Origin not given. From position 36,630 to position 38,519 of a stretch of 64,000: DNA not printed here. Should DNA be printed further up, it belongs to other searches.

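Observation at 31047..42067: Candidate uncharacterised anaerobic catabolic locus built around the fused GRE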

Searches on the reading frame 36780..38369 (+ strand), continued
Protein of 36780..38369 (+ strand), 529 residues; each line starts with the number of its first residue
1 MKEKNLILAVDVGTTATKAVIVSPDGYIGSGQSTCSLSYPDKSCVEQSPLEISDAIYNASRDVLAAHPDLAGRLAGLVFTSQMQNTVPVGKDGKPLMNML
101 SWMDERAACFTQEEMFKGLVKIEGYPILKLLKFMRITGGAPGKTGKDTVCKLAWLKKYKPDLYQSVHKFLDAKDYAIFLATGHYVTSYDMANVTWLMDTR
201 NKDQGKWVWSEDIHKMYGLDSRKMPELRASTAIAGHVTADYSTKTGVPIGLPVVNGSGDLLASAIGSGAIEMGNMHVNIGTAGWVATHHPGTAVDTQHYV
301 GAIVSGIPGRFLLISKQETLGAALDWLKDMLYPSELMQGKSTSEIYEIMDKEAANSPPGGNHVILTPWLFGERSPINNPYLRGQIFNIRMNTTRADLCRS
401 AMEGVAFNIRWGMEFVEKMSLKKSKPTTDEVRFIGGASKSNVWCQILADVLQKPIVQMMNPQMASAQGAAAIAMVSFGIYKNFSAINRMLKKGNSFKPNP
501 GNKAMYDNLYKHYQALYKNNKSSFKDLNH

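Call 22: search_protein_families(library=ncbifam, proteins=[L089:5946-8942:+, L089:8939-9853:+, L089:10001-11590:+, L089:11603-13213:+, L089:5258-5896:+, L089:4006-5079:+], max_evalue=0.00001)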
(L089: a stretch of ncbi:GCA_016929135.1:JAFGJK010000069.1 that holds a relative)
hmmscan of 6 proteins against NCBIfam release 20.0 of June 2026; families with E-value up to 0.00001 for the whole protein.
L089:5946-8942:+ (998 aa): 12 families
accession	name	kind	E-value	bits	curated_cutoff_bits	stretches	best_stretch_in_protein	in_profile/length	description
TIGR01774.1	PFL2-3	subfamily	9.5e-150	500.4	678.2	1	203-998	5-786/786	formate C-acetyltransferase/glycerol dehydratase family glycyl radical enzyme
NF043068.1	glycl_HYPD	equivalog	2.4e-116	389.7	1100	1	203-996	3-782/784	trans-4-hydroxy-L-proline dehydratase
TIGR04394.1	choline_CutC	equivalog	1.2e-115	387.9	1050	1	204-994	5-784/789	choline trimethylamine-lyase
NF007437.0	PRK09983.1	equivalog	5.4e-111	372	1109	1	240-996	35-763/765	formate C-acetyltransferase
NF048011.1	SfplDhtHpsGDes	equivalog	2.7e-106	356.7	1000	1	246-996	60-819/821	(2S)-3-sulfopropanediol dehydratase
NF048009.1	SfplDhtHpfGKleb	equivalog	1.3e-103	347.7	1000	1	248-997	64-823/824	(2S)-3-sulfopropanediol dehydratase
NF033718.1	indole_decarb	equivalog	7.8e-77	259.2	1100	2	369-797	221-645/868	indoleacetate decarboxylase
NF033715.1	glycyl_HPDL_Lrg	equivalog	1.1e-55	188.9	1150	2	401-797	272-679/901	4-hydroxyphenylacetate decarboxylase large subunit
TIGR01255.1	pyr_form_ly_1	equivalog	2.5e-36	125.5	994.2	1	450-994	230-739/744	formate C-acetyltransferase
NF038360.1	rad_fix_GrcA3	exception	2.1e-13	50.1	158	1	924-994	3-73/78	autonomous glycyl radical cofactor GrcA3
NF008341.1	PRK11127.1-1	equivalog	4e-13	49.2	145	1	944-994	25-75/80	autonomous glycyl radical cofactor GrcA2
TIGR04365.1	spare_glycyl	equivalog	6.5e-08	32.9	170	1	941-993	68-120/126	autonomous glycyl radical cofactor GrcA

L089:8939-9853:+ (304 aa): 32 families (the best 25 are shown)
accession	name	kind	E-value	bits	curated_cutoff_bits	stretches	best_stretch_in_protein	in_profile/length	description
TIGR02494.1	PFLE_PFLC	subfamily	1.3e-80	270.8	174.35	1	8-279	3-275/293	glycyl-radical enzyme activating protein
NF048010.1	SfplDhtActHpsHDes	equivalog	4.1e-77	258.9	430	1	6-277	8-282/298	(2S)-3-sulfopropanediol dehydratase activating enzyme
NF043069.1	T4HPD_activ_SAM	equivalog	8.4e-73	245.3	425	1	5-272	3-267/299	trans-4-hydroxy-L-proline dehydratase activase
NF033719.1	ind_deCO2_activ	equivalog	4.4e-60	203.5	425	1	7-272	4-272/302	indoleacetate decarboxylase activase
TIGR04395.1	cutC_activ_rSAM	equivalog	1.7e-59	201.6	360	1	7-249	8-249/309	choline TMA-lyase-activating enzyme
NF033717.2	HPDL_rSAM_activ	equivalog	9.9e-58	195.8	420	1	5-303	5-302/311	4-hydroxyphenylacetate decarboxylase activase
NF007483.0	PRK10076.1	equivalog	1.7e-55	188.3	326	2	82-270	75-258/292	[formate-C-acetyltransferase]-activating enzyme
NF048008.1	SfplDhtActHpfHKleb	equivalog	2.5e-55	187.9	500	1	7-266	3-266/308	(2S)-3-sulfopropanediol dehydratase activating enzyme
TIGR04003.1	rSAM_BssD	equivalog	1.1e-54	185.7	496.45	1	4-251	1-250/314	[benzylsuccinate synthase]-activating enzyme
TIGR04041.1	activase_YjjW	hypoth_equivalog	1.2e-41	142.9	250.2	1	13-259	11-239/276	YjjW family glycine radical enzyme activase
TIGR02493.1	PFLA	equivalog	3.3e-37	128.1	231.75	2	98-273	39-212/235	pyruvate formate-lyase-activating protein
NF008356.0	PRK11145.1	equivalog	2.8e-26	92.3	375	2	100-286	46-231/246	pyruvate formate lyase 1-activating protein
TIGR02495.1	NrdG2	equivalog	2.4e-14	53.1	131.15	1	127-250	65-185/193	anaerobic ribonucleoside-triphosphate reductase activating protein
TIGR00402.1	napF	equivalog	2.4e-09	37.3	102.2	1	53-98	35-84/149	ferredoxin-type protein NapF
TIGR02491.1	NrdG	equivalog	5.7e-09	36.1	126.1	1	8-51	4-47/154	anaerobic ribonucleoside-triphosphate reductase activating protein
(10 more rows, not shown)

L089:10001-11590:+ (529 aa): 11 families
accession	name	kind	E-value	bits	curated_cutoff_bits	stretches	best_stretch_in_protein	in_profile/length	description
TIGR01312.1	XylB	equivalog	8e-79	265.4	380.25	1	9-517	2-480/481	xylulokinase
TIGR01314.1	gntK_FGGY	equivalog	1.3e-60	205.4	648.55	1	7-527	2-500/505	gluconokinase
NF011601.0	PRK15027.1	equivalog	1.2e-36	126.1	912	1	8-518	3-477/484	xylulokinase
NF003154.0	PRK04123.1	equivalog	1.3e-36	126.5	428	1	150-523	162-540/554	ribulokinase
NF008187.0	PRK10939.1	equivalog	1.4e-35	122.9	528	1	149-522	139-505/521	autoinducer-2 kinase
TIGR01311.1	glycerol_kin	equivalog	2.3e-32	112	590.35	1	6-501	2-475/496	glycerol kinase GlpK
TIGR02628.1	fuculo_kin_coli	equivalog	1.2e-29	103.6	470.9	1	142-491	127-456/465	L-fuculokinase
NF000756.0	PRK00047.1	subfamily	3e-29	101.7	498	1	2-518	2-493/502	glycerol kinase GlpK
TIGR01234.1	L-ribulokinase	equivalog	2.3e-27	96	583.25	1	150-522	160-532/536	ribulokinase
TIGR01315.1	5C_CHO_kinase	subfamily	3.1e-27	95.5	408.7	1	8-521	3-538/541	FGGY family pentulose kinase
TIGR02627.1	rhamnulo_kin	equivalog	2.3e-07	29.7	527.95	0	148-238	130-215/454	rhamnulokinase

L089:11603-13213:+ (536 aa): 18 families
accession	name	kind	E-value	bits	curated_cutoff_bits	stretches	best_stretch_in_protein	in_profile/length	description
NF008899.0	PRK12266.1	equivalog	1.9e-87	293.9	360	1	9-495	3-483/508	glycerol-3-phosphate dehydrogenase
NF009906.0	PRK13369.1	equivalog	1.2e-81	274.8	352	1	9-493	3-480/502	glycerol-3-phosphate dehydrogenase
NF033461.1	glycerol3P_ox_1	equivalog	2.8e-75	253.8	840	2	3-358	9-369/607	type 1 glycerol-3-phosphate oxidase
TIGR03377.1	glycerol3P_GlpA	equivalog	6.6e-55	186.6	552.8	1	14-486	1-450/530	anaerobic glycerol-3-phosphate dehydrogenase subunit GlpA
NF008313.0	PRK11101.1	equivalog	6.3e-44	150.5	425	1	9-493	5-466/548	anaerobic glycerol-3-phosphate dehydrogenase subunit A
TIGR02352.1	thiamin_ThiO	equivalog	1.2e-15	57.5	250.8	2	124-310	110-281/351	glycine oxidase ThiO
NF033460.1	glycerol3P_ox_II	equivalog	5.7e-14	52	460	1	13-62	2-52/361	type 2 glycerol-3-phosphate oxidase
NF005511.0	PRK07121.1-4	equivalog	7.4e-08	31.3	466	0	8-58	16-66/553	FAD-binding protein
NF008425.0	PRK11259.1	equivalog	1.5e-07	30.7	257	0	11-45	3-37/377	N-methyl-L-tryptophan oxidase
NF041080.1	DGGGPL_reductase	equivalog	3.1e-07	29.6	580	0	12-45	1-34/447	digeranylgeranylglycerophospholipid reductase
NF006130.0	PRK08274.1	equivalog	4.2e-07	29.1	369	0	10-46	3-39/467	FAD-dependent tricarballylate dehydrogenase TcuA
NF004789.0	PRK06134.1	subfamily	8e-07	28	747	0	6-53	6-54/581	FAD-dependent oxidoreductase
TIGR02032.1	GG-red-SF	subfamily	1.6e-06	28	158.8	1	13-47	1-35/297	geranylgeranyl reductase family protein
TIGR03364.1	HpnW_proposed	hypoth_equivalog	3.5e-06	26.3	285.1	1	14-45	2-33/365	TIGR03364 family FAD-dependent oxidoreductase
NF004991.0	PRK06370.1-3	subfamily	3.8e-06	25.7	620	1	8-48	31-71/509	FAD-containing oxidoreductase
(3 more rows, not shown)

L089:5258-5896:+ (212 aa): 14 families
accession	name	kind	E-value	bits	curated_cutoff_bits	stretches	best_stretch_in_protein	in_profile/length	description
NF050111.1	TransRegSACE7040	equivalog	1e-08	35.4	250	1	15-107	3-95/186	SACE_7040 family transcriptional regulator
NF037937.1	septum_RefZ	equivalog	1.3e-08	34.9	180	1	15-101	1-89/195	forespore capture DNA-binding protein RefZ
NF053878.1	FATransRegFadRBac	equivalog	1.6e-08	34.6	200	1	16-98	6-88/190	fatty acid metabolism transcriptional regulator FadR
TIGR03384.1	betaine_BetI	equivalog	1.8e-08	34.3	201.3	1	15-94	10-89/189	choline-binding transcriptional repressor BetI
NF053731.1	TransRegFasRMycb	equivalog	2.5e-08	34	330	1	15-114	13-112/199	HTH-type transcriptional activator FasR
NF011572.0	PRK14996.1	equivalog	2.8e-08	33.9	144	1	13-96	8-89/192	TetR family transcriptional regulator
TIGR03613.1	RutR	equivalog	6.3e-08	32.7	368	1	13-108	8-102/202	pyrimidine utilization regulatory protein R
NF033703.1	transcr_KstR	equivalog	1.4e-07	31.3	280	1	15-98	9-92/185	cholesterol catabolism transcriptional regulator KstR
NF038211.1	MFT_alt_reg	equivalog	1.7e-07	31.8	285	1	16-122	4-105/193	mycofactocin system transcriptional regulator MftR2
NF001978.0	PRK00767.1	equivalog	6.4e-07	29.4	118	1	15-95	11-92/197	transcriptional regulator BetI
NF051852.1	efflux_TF_MtrR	exception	1.2e-06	28.4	280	1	6-92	3-90/205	multidrug efflux system transcriptional repressor MtrR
NF007949.0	PRK10668.1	equivalog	1.2e-06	28.1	271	1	7-64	5-62/216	multidrug efflux transporter transcriptional repressor AcrR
NF010319.1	PRK13756.1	equivalog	1.5e-06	28.2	265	1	15-61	4-50/199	tetracycline resistance transcriptional repressor TetR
TIGR03968.1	mycofact_TetR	equivalog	8.1e-06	25.6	224.9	0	12-60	8-56/190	mycofactocin system transcriptional regulator MftR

L089:4006-5079:+ (357 aa): 0 families

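Call 27: find_encoding_contigs(protein=P0148, flank=10000, max_places=2)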
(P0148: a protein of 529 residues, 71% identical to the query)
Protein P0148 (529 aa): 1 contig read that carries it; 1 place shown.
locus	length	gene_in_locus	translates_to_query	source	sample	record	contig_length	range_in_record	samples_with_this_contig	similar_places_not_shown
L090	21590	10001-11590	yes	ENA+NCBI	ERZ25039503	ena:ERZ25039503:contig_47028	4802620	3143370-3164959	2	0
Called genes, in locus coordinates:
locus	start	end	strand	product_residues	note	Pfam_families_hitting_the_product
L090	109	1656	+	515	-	PF03023:MurJ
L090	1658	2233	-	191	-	PF00702:Hydrolase, PF13419:HAD_2, PF13242:Hydrolase_like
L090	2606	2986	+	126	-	-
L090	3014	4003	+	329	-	PF00294:PfkB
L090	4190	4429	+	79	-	-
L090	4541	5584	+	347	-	PF08239:SH3_3, PF01551:Peptidase_M23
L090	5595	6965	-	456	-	PF13646:HEAT_2 (weak)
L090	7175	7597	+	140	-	-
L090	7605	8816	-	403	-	PF00155:Aminotran_1_2, PF01053:Cys_Met_Meta_PP (weak), PF01041:DegT_DnrJ_EryC1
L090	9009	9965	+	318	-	PF23023:Anti-Pycsar_Apyc1 (weak), PF12706:Lactamase_B_2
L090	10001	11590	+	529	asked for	PF00370:FGGY_N, PF02782:FGGY_C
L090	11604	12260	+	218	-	PF00702:Hydrolase, PF12710:HAD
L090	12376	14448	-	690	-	PF07228:SpoIIE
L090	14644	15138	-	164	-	PF13302:Acetyltransf_3, PF13420:Acetyltransf_4, PF00583:Acetyltransf_1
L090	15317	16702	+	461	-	PF01266:DAO (faint), PF01494:FAD_binding_3 (faint)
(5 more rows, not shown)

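Call 28: find_encoding_contigs(protein=P0165, flank=10000, max_places=2)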
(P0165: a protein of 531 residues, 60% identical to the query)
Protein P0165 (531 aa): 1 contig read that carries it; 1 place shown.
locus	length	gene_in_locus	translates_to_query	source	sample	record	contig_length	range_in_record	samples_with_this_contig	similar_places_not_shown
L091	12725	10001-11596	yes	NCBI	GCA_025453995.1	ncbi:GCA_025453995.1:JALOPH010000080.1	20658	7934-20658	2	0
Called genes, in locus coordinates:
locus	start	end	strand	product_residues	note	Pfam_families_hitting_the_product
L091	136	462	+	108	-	PF00085:Thioredoxin, PF13098:Thioredoxin_2, PF13905:Thioredoxin_8 (faint)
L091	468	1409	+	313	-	PF00890:FAD_binding_2 (weak), PF01266:DAO (faint), PF01946:Thi4 (weak), PF03486:HI0933_like (faint), PF07992:Pyr_redox_2, PF12831:FAD_oxidored (faint), PF13738:Pyr_redox_3, PF00070:Pyr_redox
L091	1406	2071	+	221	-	PF13428:TPR_14 (faint), PF12895:ANAPC3 (faint), PF13424:TPR_12 (faint), PF13512:TPR_18, PF13525:YfiO, PF07719:TPR_2 (faint), PF13181:TPR_8 (faint), PF13432:TPR_16 (faint), +3 more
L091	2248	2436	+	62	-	PF00830:Ribosomal_L28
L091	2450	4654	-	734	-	PF13328:HD_4, PF01966:HD, PF04607:RelA_SpoT, PF02824:TGS, PF19296:RelA_AH, PF28438:RelA_RIS, PF01842:ACT, PF13291:ACT_4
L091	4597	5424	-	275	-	PF03129:HGTP_anticodon, PF09180:ProRS-C_1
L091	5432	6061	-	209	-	PF00587:tRNA-synt_2b (weak)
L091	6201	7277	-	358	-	PF04551:GcpE, PF13378:MR_MLE_C (weak), PF26540:GcpE_C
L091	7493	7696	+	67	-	PF09957:VapB_antitoxin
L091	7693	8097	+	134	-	PF01850:PIN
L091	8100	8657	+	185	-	PF23621:BP74_N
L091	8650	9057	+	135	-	-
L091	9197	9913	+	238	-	PF00081:Sod_Fe_N, PF02777:Sod_Fe_C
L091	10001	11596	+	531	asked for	PF00370:FGGY_N, PF02782:FGGY_C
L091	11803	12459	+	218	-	PF00702:Hydrolase, PF12710:HAD, PF13419:HAD_2 (faint)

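Call 29: find_encoding_contigs(protein=P0178, flank=10000, max_places=2)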
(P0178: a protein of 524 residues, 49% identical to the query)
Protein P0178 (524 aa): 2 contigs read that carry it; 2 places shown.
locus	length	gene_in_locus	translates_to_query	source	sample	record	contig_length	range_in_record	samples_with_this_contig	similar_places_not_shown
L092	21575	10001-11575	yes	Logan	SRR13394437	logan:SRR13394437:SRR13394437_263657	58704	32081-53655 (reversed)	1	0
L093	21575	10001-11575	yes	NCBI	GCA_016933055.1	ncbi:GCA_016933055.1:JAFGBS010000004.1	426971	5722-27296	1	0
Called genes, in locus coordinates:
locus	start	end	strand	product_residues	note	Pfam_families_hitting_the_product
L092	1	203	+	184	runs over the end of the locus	PF01769:MgtE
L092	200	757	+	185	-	PF01769:MgtE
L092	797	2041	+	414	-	PF02080:TrkA_C (weak), PF01895:PhoU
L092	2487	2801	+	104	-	-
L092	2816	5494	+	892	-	PF19077:Big_13 (faint), PF20164:GspA_SrpA_N (faint)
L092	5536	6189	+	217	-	PF00583:Acetyltransf_1, PF13673:Acetyltransf_10 (weak), PF13508:Acetyltransf_7, PF08445:FR47 (weak)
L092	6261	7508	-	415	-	PF07690:MFS_1, PF12832:MFS_1_like, PF00083:Sugar_tr, PF07690:MFS_1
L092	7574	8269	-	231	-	PF01551:Peptidase_M23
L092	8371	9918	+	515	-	PF01266:DAO (faint), PF01593:Amino_oxidase, PF03486:HI0933_like (faint), PF07992:Pyr_redox_2 (faint), PF13450:NAD_binding_8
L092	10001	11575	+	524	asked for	PF00370:FGGY_N, PF02782:FGGY_C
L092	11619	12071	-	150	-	-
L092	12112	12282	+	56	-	-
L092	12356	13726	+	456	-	PF00215:OMPdecase, PF03737:RraA-like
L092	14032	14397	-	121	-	PF08818:DUF1801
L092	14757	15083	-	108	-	PF01396:Zn_ribbon_Top1 (faint), PF02150:Zn_ribbon_RPB9 (faint), PF07191:Zn_ribbon_6 (weak)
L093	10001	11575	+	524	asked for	PF00370:FGGY_N, PF02782:FGGY_C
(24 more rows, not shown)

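Call 37: find_homologous_proteins(query=L089:5946-8942:+, max_evalue=1e-100)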
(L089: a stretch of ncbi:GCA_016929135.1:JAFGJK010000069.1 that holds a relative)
Query L089:5946-8942:+ (998 aa): 574 proteins with E <= 1e-100 among 8000 candidates; the best 120 are listed.
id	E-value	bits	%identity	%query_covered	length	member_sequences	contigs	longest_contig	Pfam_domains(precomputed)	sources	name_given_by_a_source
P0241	0.0e+0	2319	100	100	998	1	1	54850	PF02901.21,PF01228.27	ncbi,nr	ncbi:MAG: formate acetyltransferase [Spirochaetes bacterium]|nr:formate acetyltransferase [Spirochae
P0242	0.0e+0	1855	78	100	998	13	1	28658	PF02901.21,PF01228.27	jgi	jgi:formate C-acetyltransferase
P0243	0.0e+0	1824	78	99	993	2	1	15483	PF02901.21,PF01228.27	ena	-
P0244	0.0e+0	1819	77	100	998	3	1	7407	PF02901.21,PF01228.27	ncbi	-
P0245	0.0e+0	1813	78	99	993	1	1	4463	PF02901.21,PF01228.27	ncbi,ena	-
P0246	0.0e+0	1811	78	99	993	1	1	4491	PF02901.21,PF01228.27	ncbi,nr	ncbi:MAG: formate acetyltransferase [Deltaproteobacteria bacterium HGW-Deltaproteobacteria-11]|nr:MA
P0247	0.0e+0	1802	76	100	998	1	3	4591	PF02901.21,PF01228.27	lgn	-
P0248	0.0e+0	1800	76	100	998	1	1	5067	PF02901.21,PF01228.27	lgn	-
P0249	0.0e+0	1799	76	100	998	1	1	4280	PF02901.21,PF01228.27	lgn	-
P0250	0.0e+0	1797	76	99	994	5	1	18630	PF02901.21,PF01228.27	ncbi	-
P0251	0.0e+0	1792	76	99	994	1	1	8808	PF02901.21,PF01228.27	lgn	-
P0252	0.0e+0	1788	77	99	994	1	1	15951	PF02901.21,PF01228.27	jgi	jgi:formate C-acetyltransferase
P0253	0.0e+0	1782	76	100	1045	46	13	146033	PF02901.21,PF01228.27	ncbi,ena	-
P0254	0.0e+0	1761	75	100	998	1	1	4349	PF02901.21,PF01228.27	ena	-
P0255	0.0e+0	1760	74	100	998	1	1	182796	PF02901.21,PF01228.27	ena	-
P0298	0.0e+0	1618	69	99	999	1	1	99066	PF02901.21,PF01228.27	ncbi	ncbi:MAG: pyruvate formate lyase family protein [Acidobacteriota bacterium]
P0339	0.0e+0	1532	65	100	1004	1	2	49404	PF02901.21,PF01228.27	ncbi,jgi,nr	ncbi:MAG: formate acetyltransferase [Desulfobacteraceae bacterium]|nr:MAG: formate acetyltransferase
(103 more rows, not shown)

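Call 38: find_encoding_contigs(protein=P0253, flank=8000, max_places=3)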
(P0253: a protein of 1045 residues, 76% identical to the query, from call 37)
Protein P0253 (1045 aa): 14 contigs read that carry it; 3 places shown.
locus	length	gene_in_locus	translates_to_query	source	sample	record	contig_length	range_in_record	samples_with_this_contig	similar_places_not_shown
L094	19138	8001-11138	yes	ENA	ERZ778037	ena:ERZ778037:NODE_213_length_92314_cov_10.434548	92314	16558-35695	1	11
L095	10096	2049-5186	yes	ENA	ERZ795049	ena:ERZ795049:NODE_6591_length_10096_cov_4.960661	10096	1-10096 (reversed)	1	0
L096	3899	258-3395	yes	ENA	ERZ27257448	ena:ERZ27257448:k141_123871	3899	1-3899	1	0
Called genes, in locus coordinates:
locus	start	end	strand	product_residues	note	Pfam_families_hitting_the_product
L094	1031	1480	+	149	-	PF00582:Usp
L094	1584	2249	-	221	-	PF12146:Hydrolase_4 (faint), PF12697:Abhydrolase_6 (faint), PF20408:Abhydrolase_11 (weak), PF01738:DLH, PF08840:BAAT_C (faint)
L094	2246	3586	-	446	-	PF00072:Response_reg, PF00158:Sigma54_activat, PF14532:Sigma54_activ_2, PF07728:AAA_5 (weak), PF25601:AAA_lid_14, PF02954:HTH_8 (weak)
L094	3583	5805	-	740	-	PF00989:PAS (weak), PF13188:PAS_8 (faint), PF08448:PAS_4, PF13426:PAS_9 (faint), PF08447:PAS_3, PF02518:HATPase_c, PF00072:Response_reg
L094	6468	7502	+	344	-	PF13590:DUF4136, PF13180:PDZ_2 (weak), PF17820:PDZ_6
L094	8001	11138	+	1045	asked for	PF02901:PFL-like, PF01228:Gly_radical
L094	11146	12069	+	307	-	PF13353:Fer4_12 (weak), PF04055:Radical_SAM, PF13237:Fer4_10 (faint), PF00037:Fer4 (faint), PF12838:Fer4_7 (weak), PF13484:Fer4_16 (faint), PF12837:Fer4_6 (weak)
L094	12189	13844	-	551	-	PF19864:Radical_SAM_N2, PF04055:Radical_SAM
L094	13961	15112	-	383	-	PF00091:Tubulin, PF12327:FtsZ_C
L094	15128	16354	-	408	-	PF11104:PilM_2 (weak), PF02491:SHS2_FTSA, PF06277:EutA (weak), PF06723:MreB_Mbl, PF14450:FtsA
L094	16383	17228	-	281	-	PF08478:POTRA_1, PF03799:FtsQ_DivIB_C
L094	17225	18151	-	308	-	PF01565:FAD_binding_4, PF02873:MurB_C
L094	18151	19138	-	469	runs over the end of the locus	PF01225:Mur_ligase, PF08245:Mur_ligase_M, PF02875:Mur_ligase_C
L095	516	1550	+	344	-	PF13590:DUF4136, PF13180:PDZ_2 (weak), PF17820:PDZ_6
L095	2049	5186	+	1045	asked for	PF02901:PFL-like, PF01228:Gly_radical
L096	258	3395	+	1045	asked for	PF02901:PFL-like, PF01228:Gly_radical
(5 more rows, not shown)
